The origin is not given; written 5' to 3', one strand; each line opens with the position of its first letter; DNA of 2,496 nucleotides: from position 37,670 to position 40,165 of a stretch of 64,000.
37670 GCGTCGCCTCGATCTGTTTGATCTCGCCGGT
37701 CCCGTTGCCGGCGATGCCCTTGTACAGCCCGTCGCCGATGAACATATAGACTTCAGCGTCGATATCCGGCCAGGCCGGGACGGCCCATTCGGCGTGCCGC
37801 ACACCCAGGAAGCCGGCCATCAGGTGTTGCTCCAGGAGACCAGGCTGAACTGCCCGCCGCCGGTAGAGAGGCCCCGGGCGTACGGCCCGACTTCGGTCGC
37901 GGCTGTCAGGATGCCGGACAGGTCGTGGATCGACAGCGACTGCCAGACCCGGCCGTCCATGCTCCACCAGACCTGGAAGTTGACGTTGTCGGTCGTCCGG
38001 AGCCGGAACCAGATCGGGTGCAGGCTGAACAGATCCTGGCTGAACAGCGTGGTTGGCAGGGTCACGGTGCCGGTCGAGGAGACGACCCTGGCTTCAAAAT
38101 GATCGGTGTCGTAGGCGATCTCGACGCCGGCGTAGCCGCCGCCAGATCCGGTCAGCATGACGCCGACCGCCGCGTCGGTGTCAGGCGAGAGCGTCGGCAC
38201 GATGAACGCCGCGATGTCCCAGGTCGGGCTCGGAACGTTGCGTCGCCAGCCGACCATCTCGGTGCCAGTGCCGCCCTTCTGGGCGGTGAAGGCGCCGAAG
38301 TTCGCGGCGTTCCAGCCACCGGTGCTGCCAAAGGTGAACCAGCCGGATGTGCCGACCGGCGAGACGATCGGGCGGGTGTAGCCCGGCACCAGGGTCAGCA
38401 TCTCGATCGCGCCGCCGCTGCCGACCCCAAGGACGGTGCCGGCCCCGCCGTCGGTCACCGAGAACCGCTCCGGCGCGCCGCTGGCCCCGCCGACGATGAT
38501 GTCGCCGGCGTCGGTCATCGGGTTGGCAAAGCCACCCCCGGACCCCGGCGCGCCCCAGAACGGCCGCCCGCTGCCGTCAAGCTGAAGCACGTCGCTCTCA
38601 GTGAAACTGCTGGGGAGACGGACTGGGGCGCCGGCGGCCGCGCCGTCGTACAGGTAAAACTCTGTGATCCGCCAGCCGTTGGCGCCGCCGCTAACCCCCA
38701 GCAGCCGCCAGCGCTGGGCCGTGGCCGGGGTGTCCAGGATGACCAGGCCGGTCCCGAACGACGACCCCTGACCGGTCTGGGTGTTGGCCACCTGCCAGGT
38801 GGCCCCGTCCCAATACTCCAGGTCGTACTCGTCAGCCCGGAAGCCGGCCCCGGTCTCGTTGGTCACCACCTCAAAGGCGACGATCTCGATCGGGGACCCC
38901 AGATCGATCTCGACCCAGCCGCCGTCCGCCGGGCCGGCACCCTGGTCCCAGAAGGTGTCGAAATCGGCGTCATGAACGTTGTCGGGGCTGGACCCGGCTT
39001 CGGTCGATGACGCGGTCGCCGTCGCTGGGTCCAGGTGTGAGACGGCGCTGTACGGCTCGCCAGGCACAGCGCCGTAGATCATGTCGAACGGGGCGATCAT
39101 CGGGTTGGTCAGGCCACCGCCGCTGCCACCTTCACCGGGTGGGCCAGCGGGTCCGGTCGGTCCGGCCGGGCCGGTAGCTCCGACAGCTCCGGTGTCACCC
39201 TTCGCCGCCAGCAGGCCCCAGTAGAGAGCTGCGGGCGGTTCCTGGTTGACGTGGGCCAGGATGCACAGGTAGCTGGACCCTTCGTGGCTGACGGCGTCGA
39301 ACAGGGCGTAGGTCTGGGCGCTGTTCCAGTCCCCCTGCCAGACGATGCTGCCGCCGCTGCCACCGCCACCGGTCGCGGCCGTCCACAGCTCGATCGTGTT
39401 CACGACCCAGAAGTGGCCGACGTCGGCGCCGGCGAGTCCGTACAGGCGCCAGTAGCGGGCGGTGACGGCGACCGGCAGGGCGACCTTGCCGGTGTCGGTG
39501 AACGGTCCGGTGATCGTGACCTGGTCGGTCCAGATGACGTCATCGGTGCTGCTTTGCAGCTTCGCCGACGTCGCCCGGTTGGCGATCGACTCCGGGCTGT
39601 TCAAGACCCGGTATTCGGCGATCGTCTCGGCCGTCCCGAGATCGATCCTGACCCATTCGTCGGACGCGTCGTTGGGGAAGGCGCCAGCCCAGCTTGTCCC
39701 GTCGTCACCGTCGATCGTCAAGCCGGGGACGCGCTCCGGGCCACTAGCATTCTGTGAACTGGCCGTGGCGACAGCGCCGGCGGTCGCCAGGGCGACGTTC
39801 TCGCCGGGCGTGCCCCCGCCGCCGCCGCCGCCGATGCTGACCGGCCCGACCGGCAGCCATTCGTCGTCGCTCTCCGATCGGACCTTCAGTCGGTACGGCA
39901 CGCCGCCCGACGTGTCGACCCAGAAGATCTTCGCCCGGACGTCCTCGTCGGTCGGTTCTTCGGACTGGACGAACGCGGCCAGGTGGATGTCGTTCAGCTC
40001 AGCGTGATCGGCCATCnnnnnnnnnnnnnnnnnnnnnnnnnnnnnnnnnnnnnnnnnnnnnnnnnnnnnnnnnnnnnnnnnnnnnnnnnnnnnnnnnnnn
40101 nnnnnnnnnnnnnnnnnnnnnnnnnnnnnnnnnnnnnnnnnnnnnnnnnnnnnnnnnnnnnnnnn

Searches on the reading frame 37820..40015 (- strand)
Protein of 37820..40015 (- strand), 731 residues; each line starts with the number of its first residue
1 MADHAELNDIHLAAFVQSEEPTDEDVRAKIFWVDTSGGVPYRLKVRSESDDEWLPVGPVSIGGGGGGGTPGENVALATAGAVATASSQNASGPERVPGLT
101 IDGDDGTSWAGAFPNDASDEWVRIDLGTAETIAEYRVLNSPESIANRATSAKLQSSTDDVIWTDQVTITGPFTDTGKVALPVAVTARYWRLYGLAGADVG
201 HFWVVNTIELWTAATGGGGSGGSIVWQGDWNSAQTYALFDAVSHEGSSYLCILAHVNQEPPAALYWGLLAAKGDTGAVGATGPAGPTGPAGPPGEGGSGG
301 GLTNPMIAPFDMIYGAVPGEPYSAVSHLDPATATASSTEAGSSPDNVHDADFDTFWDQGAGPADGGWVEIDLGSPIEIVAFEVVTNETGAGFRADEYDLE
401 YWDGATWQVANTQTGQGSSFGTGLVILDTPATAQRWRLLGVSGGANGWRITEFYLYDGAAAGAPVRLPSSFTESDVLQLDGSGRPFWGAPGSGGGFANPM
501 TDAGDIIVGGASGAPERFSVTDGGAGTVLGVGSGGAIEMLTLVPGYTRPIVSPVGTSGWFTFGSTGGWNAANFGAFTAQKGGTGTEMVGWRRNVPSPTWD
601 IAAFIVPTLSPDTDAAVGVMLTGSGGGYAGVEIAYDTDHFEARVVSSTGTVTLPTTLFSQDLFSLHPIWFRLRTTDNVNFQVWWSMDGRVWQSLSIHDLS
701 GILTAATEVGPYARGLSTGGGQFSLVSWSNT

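Call 33: search_protein_families(library=phrogs, proteins=[window:37820-40015:-], max_evalue=0.001)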
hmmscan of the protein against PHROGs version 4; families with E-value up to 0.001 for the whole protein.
window:37820-40015:- (731 aa): 2 families
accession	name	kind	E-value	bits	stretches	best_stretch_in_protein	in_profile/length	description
phrog_5073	-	tail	3.7e-16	60.2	1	224-300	212-288/519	tail fiber protein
phrog_16348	-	unknown function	2.6e-09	36.9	1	77-192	440-560/818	-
